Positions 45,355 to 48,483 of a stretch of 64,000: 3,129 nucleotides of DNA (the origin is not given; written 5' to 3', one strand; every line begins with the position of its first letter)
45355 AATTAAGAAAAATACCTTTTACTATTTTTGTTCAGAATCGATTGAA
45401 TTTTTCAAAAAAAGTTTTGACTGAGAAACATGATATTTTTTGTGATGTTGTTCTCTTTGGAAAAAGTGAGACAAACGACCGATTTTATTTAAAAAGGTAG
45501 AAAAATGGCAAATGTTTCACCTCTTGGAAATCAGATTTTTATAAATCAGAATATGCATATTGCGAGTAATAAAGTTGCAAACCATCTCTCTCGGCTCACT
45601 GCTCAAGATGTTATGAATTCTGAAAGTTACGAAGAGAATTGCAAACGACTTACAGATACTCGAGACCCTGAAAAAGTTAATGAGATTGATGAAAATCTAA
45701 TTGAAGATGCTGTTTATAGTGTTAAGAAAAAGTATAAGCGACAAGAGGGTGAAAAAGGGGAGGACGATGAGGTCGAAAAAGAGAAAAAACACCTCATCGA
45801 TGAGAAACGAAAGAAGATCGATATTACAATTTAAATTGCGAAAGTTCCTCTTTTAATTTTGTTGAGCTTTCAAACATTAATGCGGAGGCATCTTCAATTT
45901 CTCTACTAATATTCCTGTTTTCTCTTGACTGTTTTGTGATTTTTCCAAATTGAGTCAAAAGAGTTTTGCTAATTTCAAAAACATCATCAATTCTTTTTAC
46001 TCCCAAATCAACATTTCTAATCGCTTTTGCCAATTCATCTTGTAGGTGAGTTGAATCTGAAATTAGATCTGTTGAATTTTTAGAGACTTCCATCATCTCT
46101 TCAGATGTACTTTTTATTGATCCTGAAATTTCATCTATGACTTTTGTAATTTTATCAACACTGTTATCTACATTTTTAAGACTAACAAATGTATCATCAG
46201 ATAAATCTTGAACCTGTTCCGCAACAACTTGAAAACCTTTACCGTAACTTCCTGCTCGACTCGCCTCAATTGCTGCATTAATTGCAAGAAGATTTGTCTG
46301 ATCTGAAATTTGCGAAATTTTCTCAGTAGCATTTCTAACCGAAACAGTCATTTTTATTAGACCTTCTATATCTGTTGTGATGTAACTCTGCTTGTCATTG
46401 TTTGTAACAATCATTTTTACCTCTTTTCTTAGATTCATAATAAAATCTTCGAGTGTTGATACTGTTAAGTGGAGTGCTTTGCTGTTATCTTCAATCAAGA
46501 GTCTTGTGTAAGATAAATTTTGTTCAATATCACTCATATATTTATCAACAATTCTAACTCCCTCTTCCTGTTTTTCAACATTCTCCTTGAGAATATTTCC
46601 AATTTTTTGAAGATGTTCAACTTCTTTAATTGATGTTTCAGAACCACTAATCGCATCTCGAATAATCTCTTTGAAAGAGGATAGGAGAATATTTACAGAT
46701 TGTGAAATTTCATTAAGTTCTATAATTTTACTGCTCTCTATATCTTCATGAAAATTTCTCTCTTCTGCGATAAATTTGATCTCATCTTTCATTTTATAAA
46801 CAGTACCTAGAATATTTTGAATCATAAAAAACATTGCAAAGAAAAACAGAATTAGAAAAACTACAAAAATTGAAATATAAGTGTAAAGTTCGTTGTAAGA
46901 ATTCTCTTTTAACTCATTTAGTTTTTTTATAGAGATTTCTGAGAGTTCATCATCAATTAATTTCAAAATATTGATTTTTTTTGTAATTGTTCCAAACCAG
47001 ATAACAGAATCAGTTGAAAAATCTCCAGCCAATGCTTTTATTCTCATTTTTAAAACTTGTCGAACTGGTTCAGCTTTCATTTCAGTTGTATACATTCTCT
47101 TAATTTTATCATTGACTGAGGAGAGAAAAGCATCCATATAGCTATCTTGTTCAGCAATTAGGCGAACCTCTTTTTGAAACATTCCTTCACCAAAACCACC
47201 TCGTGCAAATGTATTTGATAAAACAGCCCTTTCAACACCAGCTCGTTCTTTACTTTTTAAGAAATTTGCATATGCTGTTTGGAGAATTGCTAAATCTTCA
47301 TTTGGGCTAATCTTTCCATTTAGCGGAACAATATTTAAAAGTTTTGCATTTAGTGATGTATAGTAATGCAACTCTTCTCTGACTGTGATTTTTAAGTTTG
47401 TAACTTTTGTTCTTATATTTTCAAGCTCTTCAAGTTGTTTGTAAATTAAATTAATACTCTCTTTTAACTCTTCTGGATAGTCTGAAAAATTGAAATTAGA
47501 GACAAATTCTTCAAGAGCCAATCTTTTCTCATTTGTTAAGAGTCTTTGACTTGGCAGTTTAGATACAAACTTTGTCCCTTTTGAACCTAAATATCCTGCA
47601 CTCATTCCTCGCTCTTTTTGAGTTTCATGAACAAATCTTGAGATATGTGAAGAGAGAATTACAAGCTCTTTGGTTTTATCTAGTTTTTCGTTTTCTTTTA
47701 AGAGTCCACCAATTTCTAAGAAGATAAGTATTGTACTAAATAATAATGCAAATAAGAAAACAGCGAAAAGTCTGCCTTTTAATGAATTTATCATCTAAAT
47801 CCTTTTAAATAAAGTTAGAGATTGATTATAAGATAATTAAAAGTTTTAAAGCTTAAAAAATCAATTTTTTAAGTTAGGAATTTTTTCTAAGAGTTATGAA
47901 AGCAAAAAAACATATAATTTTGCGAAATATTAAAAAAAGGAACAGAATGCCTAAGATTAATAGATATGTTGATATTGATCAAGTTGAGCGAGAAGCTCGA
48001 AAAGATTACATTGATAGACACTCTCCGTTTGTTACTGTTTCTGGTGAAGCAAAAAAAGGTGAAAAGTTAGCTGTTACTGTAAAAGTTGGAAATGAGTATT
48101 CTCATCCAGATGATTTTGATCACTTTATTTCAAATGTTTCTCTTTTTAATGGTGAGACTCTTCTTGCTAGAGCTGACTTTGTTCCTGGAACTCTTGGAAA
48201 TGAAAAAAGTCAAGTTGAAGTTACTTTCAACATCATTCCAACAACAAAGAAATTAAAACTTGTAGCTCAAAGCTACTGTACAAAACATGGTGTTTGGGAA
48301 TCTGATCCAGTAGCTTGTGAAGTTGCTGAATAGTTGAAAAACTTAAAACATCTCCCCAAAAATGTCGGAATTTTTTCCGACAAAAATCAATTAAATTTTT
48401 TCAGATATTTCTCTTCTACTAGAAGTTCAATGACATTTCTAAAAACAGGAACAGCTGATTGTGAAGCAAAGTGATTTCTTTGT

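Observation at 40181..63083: Perfect 23-nt inverted repeat bracketing a 22.9-kb block of chromosome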

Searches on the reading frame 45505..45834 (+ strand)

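Call 36: search_protein_families(library=pfam, proteins=[window:45505-45834:+], max_evalue=0.1)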
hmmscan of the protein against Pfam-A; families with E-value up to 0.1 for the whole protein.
window:45505-45834:+ (109 aa): 1 family
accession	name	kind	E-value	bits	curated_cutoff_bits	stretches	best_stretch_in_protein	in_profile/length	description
PF13695.12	Zn_ribbon_3CxxC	-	0.052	14.5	23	1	20-96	16-89/100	Zinc-binding domain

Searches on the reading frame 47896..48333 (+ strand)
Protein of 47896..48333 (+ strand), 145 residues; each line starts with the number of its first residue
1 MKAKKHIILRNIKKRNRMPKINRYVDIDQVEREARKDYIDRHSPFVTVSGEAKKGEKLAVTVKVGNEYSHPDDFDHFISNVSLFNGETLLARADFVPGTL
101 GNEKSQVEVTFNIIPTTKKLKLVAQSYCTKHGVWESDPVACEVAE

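Call 36: search_protein_families(library=pfam, proteins=[window:47896-48333:+], max_evalue=0.1)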
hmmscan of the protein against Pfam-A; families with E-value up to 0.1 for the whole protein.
window:47896-48333:+ (145 aa): 2 families
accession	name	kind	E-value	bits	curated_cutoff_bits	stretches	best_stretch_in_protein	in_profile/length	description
PF01880.24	Desulfoferrodox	-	2.3e-22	79.8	22.2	1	39-136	6-97/98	Desulfoferrodoxin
PF17881.8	TseB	-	0.077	13.5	26.5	0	43-62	25-44/45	Cell wall elongation regulator TseB-like domain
